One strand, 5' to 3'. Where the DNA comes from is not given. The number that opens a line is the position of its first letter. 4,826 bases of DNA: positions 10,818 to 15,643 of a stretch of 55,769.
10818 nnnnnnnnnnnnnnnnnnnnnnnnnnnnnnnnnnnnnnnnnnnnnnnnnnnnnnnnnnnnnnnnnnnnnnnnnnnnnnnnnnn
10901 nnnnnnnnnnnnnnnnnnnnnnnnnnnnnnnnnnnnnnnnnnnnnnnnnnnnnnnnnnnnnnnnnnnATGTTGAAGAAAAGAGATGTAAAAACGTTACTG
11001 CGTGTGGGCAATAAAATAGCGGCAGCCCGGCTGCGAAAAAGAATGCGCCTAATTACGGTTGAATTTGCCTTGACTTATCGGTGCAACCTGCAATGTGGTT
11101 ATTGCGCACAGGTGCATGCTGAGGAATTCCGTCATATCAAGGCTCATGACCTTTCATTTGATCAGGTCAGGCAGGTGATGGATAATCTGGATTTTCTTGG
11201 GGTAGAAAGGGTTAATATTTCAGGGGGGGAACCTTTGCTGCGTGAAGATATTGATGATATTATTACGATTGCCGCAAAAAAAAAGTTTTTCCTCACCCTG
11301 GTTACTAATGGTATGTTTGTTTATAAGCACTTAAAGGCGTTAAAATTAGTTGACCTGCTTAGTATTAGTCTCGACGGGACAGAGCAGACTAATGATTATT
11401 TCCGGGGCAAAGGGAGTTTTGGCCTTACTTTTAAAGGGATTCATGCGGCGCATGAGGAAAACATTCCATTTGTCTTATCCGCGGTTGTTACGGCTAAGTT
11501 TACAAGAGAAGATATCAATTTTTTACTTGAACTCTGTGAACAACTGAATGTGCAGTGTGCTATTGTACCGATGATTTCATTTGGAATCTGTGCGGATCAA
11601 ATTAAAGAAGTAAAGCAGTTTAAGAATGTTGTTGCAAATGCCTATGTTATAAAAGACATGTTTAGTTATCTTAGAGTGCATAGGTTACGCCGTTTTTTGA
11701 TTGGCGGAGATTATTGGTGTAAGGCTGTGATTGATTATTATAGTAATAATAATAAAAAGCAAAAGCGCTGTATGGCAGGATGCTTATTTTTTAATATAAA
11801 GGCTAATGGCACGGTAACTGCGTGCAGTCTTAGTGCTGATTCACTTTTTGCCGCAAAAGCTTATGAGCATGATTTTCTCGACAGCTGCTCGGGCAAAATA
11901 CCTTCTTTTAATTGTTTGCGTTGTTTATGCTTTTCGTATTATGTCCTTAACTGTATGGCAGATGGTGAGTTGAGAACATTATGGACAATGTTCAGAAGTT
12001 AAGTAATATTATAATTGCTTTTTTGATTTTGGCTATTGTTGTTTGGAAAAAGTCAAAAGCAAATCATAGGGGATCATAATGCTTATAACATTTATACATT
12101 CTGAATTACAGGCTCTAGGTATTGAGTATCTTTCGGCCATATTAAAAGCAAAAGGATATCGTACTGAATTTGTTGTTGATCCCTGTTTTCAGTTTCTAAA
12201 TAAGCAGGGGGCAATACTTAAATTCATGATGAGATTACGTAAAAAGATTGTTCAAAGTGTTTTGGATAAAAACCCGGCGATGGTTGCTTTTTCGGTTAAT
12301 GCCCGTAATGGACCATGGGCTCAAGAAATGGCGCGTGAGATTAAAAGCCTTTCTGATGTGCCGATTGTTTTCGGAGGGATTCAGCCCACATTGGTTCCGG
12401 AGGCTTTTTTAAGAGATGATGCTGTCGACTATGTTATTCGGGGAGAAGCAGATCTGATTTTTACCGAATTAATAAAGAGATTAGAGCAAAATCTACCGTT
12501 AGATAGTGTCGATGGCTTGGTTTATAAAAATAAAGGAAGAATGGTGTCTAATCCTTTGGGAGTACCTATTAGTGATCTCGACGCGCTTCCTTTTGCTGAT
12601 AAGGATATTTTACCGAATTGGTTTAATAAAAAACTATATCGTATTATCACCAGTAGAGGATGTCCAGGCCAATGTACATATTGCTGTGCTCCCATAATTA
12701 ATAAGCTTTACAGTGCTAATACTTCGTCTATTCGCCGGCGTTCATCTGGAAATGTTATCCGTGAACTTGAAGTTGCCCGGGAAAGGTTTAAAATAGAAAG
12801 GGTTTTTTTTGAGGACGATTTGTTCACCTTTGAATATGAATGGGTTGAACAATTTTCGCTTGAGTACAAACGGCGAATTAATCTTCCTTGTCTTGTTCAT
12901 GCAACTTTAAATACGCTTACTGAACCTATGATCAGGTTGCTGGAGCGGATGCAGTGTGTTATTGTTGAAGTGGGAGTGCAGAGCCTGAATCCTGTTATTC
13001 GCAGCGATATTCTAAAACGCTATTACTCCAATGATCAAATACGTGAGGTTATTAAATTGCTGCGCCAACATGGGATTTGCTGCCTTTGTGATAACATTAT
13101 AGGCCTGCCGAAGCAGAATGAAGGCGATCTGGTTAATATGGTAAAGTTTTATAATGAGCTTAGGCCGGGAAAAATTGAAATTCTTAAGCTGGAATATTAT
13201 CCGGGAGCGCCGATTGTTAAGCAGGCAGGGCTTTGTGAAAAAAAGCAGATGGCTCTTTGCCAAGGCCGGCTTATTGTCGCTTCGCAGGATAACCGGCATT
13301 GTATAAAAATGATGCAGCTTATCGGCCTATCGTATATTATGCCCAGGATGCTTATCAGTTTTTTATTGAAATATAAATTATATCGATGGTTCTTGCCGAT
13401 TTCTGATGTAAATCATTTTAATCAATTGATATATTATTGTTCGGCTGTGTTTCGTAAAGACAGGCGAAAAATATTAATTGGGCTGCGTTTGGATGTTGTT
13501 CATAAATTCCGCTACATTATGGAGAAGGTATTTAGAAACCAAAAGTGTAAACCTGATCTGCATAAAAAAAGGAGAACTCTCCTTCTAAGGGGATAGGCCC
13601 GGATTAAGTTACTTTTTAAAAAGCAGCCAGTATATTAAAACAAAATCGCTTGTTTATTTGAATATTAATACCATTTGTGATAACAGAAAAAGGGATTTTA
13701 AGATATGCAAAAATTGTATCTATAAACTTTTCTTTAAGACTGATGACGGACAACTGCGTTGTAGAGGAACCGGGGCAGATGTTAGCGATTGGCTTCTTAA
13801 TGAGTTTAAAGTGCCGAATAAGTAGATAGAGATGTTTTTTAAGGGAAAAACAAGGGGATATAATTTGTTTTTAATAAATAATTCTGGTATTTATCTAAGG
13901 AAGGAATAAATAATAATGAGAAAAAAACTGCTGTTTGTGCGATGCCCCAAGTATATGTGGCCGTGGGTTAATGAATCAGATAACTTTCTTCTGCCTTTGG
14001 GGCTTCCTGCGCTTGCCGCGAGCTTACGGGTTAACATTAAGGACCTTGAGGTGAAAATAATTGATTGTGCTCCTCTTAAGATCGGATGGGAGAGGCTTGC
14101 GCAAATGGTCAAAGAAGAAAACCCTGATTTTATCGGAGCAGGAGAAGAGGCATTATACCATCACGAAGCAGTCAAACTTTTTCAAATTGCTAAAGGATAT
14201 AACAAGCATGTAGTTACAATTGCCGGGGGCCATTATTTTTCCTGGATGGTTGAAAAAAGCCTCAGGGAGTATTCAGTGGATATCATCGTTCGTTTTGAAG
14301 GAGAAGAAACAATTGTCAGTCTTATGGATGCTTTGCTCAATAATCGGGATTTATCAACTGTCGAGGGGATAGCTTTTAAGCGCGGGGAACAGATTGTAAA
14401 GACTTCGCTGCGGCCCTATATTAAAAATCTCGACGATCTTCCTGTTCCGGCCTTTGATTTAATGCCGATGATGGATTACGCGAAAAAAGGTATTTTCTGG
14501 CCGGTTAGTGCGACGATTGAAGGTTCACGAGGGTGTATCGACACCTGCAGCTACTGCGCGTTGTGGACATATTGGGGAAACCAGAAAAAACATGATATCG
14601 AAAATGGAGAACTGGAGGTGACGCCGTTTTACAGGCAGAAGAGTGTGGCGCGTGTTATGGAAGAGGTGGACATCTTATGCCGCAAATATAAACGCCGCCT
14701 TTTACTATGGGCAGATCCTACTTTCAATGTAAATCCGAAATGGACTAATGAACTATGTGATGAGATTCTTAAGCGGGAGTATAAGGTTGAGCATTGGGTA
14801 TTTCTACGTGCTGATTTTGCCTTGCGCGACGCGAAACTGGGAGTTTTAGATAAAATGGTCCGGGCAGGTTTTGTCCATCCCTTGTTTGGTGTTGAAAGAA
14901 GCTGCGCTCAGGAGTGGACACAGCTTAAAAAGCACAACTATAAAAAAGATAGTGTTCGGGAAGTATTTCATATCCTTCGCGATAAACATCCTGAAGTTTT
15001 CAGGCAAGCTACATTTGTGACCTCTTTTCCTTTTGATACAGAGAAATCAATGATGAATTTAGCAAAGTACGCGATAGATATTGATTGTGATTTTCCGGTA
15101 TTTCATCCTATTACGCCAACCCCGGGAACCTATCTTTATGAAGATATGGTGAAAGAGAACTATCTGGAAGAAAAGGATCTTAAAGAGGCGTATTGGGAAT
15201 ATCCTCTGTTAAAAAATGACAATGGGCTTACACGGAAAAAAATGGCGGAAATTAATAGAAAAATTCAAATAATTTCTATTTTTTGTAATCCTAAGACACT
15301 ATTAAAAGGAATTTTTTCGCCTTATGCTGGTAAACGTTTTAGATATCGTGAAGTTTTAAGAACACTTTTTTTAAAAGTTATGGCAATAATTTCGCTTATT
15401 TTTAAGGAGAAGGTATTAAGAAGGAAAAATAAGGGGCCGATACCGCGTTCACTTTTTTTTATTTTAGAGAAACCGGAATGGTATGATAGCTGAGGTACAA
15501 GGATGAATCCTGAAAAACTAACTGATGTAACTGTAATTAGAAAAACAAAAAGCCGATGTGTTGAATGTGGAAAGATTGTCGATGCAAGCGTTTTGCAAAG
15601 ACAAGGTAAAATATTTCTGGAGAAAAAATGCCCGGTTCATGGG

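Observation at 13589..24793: Four paralogues (plus one remnant) resembling the archaeal tetraether-lipid synthase Tes/GDGT-MAS family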

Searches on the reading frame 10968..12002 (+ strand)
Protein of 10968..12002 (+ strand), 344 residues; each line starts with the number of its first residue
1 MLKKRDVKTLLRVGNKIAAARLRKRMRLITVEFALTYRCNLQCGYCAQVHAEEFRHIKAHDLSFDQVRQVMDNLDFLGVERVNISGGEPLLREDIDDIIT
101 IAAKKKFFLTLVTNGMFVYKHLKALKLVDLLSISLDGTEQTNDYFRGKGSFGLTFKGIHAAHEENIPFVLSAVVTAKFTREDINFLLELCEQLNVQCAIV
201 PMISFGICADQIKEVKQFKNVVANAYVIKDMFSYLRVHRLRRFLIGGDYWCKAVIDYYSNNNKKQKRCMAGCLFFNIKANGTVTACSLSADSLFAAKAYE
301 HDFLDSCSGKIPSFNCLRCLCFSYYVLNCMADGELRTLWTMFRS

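Call 3: search_protein_families(library=pfam, proteins=[window:10968-12002:+], max_evalue=0.01)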
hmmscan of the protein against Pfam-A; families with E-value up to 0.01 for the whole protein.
window:10968-12002:+ (344 aa): 2 families
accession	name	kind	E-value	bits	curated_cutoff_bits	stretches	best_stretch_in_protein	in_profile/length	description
PF04055.27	Radical_SAM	-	2.4e-23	83.5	29.5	1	35-189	3-165/166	Radical SAM superfamily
PF13353.11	Fer4_12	-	6.8e-06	26.9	22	1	38-139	14-117/137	4Fe-4S single cluster domain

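Call 4: search_protein_families(library=ncbifam, proteins=[window:10968-12002:+], max_evalue=0.01)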
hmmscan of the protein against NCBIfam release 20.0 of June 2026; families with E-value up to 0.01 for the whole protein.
window:10968-12002:+ (344 aa): 75 families (the best 25 are shown)
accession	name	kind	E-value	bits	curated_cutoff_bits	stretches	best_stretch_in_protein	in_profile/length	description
TIGR02668.1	moaA_archaeal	equivalog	1.1e-28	100.1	325.25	1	31-297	12-276/303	GTP 3',8-cyclase MoaA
TIGR02666.1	moaA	equivalog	1.2e-26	93.5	284.05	1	33-217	14-208/336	GTP 3',8-cyclase MoaA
TIGR04051.1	rSAM_NirJ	equivalog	6.9e-26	91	515.45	1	32-197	5-170/354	heme d1 biosynthesis radical SAM protein NirJ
NF050035.1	rSAM_WgK_link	exception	7.6e-26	91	650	1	29-203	9-184/367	radical SAM/SPASM peptide maturase WgkB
NF001199.0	PRK00164.2-1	equivalog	3.3e-25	88.9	231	1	31-295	14-276/308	GTP 3',8-cyclase MoaA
TIGR03961.1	rSAM_PTO1314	hypoth_equivalog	3.2e-24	85.9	306.05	1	23-223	18-211/332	PTO1314 family radical SAM protein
TIGR02109.1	PQQ_syn_pqqE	equivalog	1.1e-22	80.5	381.35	1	33-290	11-260/358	pyrroloquinoline quinone biosynthesis protein PqqE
TIGR04546.1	rSAM_ahbC_deAc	equivalog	3.9e-22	78.6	650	1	31-196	41-206/390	12,18-didecarboxysiroheme deacetylase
TIGR03962.1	mycofact_rSAM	equivalog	4.4e-22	78.7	265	1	29-297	12-270/339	mycofactocin radical SAM maturase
NF049973.1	radical_Rv1681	equivalog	6.6e-22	77.9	380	1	36-196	79-240/326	Rv1681 family radical SAM protein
TIGR04545.1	rSAM_ahbD_hemeb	equivalog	2.7e-21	76.4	500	1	32-197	3-169/339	heme b synthase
TIGR04133.1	rSAM_w_lipo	hypoth_equivalog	2.7e-20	72.6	425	1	22-306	17-299/350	TIGR04133 family radical SAM/SPASM protein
TIGR03470.1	HpnH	equivalog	5e-20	71.7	225.05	1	9-245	7-247/318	adenosyl-hopene transferase HpnH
TIGR04054.1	rSAM_NirJ1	equivalog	7.1e-20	71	650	1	31-197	38-204/387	putative heme d1 biosynthesis radical SAM protein NirJ1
TIGR04250.1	SCM_rSAM_ScmE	equivalog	9.6e-19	67.5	400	1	31-215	5-192/358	SynChlorMet cassette radical SAM/SPASM protein ScmE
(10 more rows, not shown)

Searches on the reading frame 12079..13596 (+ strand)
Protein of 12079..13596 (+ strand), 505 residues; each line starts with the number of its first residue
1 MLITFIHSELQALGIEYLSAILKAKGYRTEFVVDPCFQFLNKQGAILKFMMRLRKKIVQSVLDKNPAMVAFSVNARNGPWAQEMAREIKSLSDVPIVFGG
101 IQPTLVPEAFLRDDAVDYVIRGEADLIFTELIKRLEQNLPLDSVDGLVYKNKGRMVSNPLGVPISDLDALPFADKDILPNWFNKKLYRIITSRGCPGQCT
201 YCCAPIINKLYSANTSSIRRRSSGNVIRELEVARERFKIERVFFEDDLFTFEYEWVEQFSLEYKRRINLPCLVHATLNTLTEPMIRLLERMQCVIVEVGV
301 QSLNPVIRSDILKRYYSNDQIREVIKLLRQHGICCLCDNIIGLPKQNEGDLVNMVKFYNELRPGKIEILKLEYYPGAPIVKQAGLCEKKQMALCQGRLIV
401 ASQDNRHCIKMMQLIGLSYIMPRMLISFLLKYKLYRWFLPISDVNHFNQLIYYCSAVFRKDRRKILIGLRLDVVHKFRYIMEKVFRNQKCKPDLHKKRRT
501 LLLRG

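Call 3: search_protein_families(library=pfam, proteins=[window:12079-13596:+], max_evalue=0.01)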
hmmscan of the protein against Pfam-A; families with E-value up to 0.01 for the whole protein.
window:12079-13596:+ (505 aa): 2 families
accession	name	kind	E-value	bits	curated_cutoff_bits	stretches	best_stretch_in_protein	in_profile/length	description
PF04055.27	Radical_SAM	-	1.9e-19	70.9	29.5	1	189-357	1-165/166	Radical SAM superfamily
PF02310.24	B12-binding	-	1.8e-16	60.5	32.1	1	7-131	9-120/121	B12 binding domain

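Call 4: search_protein_families(library=ncbifam, proteins=[window:12079-13596:+], max_evalue=0.01)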
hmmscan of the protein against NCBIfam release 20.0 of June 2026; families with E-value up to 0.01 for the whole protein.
window:12079-13596:+ (505 aa): 28 families (the best 25 are shown)
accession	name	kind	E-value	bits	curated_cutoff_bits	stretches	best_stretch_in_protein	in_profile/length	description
TIGR03471.1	HpnJ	equivalog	5.1e-29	101.5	577.6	1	83-386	86-393/472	hopanoid biosynthesis associated radical SAM protein HpnJ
NF050148.1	rSAM_ApyD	equivalog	9.9e-24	83.7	750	1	13-350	26-355/645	RiPP biosynthesis radical SAM protein ApyD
TIGR04072.2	rSAM_ladder_B12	equivalog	6.9e-23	81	360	1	80-362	85-350/443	lipid biosynthesis B12-binding/radical SAM protein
NF038361.1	rSAM_Sden_1168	equivalog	1.8e-22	79.6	575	1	74-381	153-471/560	Sden_1168 family B12-binding radical SAM P-methyltransferase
TIGR02026.1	BchE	equivalog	1e-20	74.1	481.35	1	9-377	19-381/497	magnesium-protoporphyrin IX monomethyl ester anaerobic oxidative cyclase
TIGR04190.1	B12_SAM_Ta0216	equivalog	6.2e-20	71.3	500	1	81-362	96-395/554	TIGR04190 family B12-binding domain/radical SAM domain protein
TIGR04013.1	B12_SAM_MJ_1487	hypoth_equivalog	4.1e-19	68.7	251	2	54-235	31-194/382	TIGR04013 family B12-binding domain/radical SAM domain-containing protein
TIGR03975.1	rSAM_ocin_1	subfamily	9.2e-19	67.4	281.85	1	48-358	111-427/606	RiPP maturation radical SAM C-methyltransferase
TIGR04385.1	B12_rSAM_cofa1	equivalog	6.9e-17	61.8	450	1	89-348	95-351/438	B12 lower ligand biosynthesis radical SAM protein BzaD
TIGR04479.1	bcpD_PhpK_rSAM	subfamily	2.3e-15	56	600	1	117-382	173-430/504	PhpK family radical SAM P-methyltransferase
TIGR04295.1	B12_rSAM_oligo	hypoth_equivalog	4e-15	55.4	400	1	46-350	57-351/422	TIGR04295 family B12-binding domain-containing radical SAM protein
TIGR04014.1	B12_SAM_MJ_0865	equivalog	6.8e-15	54.8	360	1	81-231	57-199/434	methyl-coenzyme M reductase glutamine C-methyltransferase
NF033712.0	B12_rSAM_KedN5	subfamily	2e-12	46.1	700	1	55-345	52-354/624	KedN5 family methylcobalamin-dependent radical SAM C-methyltransferase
TIGR04367.1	HpnR_B12_rSAM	equivalog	2.5e-11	42.8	650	1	48-248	43-238/490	hopanoid C-3 methylase HpnR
NF033070.1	rSAM_AprD4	equivalog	1.1e-10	41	500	1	177-364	187-369/456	AprD4 family radical SAM diol-dehydratase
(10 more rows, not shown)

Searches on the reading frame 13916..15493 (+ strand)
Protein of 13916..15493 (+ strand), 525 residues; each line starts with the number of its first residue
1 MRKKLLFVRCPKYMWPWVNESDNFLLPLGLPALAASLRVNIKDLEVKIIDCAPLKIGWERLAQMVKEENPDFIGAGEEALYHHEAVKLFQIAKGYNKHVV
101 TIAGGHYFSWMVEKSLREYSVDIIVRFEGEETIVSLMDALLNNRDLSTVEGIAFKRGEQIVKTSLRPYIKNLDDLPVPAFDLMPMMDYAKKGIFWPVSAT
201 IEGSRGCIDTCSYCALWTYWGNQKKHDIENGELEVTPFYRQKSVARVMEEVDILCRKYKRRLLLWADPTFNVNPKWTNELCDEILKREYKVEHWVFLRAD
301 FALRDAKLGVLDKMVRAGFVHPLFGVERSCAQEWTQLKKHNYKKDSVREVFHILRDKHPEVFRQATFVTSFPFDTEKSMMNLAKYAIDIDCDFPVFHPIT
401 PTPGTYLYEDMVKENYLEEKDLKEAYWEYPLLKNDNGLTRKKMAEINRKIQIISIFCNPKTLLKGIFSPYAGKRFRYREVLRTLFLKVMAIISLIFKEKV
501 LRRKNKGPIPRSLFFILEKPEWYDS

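Call 3: search_protein_families(library=pfam, proteins=[window:13916-15493:+], max_evalue=0.01)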
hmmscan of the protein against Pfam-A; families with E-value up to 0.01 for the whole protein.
window:13916-15493:+ (525 aa): 2 families
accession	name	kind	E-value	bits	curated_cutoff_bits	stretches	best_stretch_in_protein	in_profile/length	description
PF02310.24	B12-binding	-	1.6e-11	44.5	32.1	1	19-135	6-119/121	B12 binding domain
PF04055.27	Radical_SAM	-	2e-07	31.8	29.5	1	203-384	3-164/166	Radical SAM superfamily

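Call 4: search_protein_families(library=ncbifam, proteins=[window:13916-15493:+], max_evalue=0.01)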
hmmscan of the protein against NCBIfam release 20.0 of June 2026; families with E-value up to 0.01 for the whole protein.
window:13916-15493:+ (525 aa): 21 families
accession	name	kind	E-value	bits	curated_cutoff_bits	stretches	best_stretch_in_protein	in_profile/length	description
TIGR02026.1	BchE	equivalog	2e-47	162.2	481.35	1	27-487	22-457/497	magnesium-protoporphyrin IX monomethyl ester anaerobic oxidative cyclase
NF050148.1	rSAM_ApyD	equivalog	7.6e-27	94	750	1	58-413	63-395/645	RiPP biosynthesis radical SAM protein ApyD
TIGR04367.1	HpnR_B12_rSAM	equivalog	2e-23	82.7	650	1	25-340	20-307/490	hopanoid C-3 methylase HpnR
NF033712.0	B12_rSAM_KedN5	subfamily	6.6e-20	70.9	700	1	44-317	37-299/624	KedN5 family methylcobalamin-dependent radical SAM C-methyltransferase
TIGR03471.1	HpnJ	equivalog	2.5e-18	66.2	577.6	1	85-422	84-398/472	hopanoid biosynthesis associated radical SAM protein HpnJ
TIGR04072.2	rSAM_ladder_B12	equivalog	1.6e-17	63.3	360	1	26-433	17-396/443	lipid biosynthesis B12-binding/radical SAM protein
TIGR03975.1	rSAM_ocin_1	subfamily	7.6e-17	61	281.85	1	59-292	118-341/606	RiPP maturation radical SAM C-methyltransferase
TIGR04479.1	bcpD_PhpK_rSAM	subfamily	2.6e-16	59.1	600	1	122-385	172-405/504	PhpK family radical SAM P-methyltransferase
TIGR04014.1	B12_SAM_MJ_0865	equivalog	2.9e-15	56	360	1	101-238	71-201/434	methyl-coenzyme M reductase glutamine C-methyltransferase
NF038361.1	rSAM_Sden_1168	equivalog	5.3e-13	48.4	575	1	54-413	125-475/560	Sden_1168 family B12-binding radical SAM P-methyltransferase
TIGR04385.1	B12_rSAM_cofa1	equivalog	1.6e-12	47.4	450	1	82-301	84-283/438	B12 lower ligand biosynthesis radical SAM protein BzaD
TIGR04013.1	B12_SAM_MJ_1487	hypoth_equivalog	2.9e-11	42.9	251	1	85-226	56-179/382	TIGR04013 family B12-binding domain/radical SAM domain-containing protein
TIGR04295.1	B12_rSAM_oligo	hypoth_equivalog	1.9e-10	40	400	1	99-340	102-315/422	TIGR04295 family B12-binding domain-containing radical SAM protein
NF033070.1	rSAM_AprD4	equivalog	1.3e-08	34.2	500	1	165-418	163-397/456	AprD4 family radical SAM diol-dehydratase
NF040542.1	rSAM_RCCLKC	equivalog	2.7e-07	30.1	450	1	84-218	64-200/423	arsinothricin biosynthesis radical SAM protein ArsL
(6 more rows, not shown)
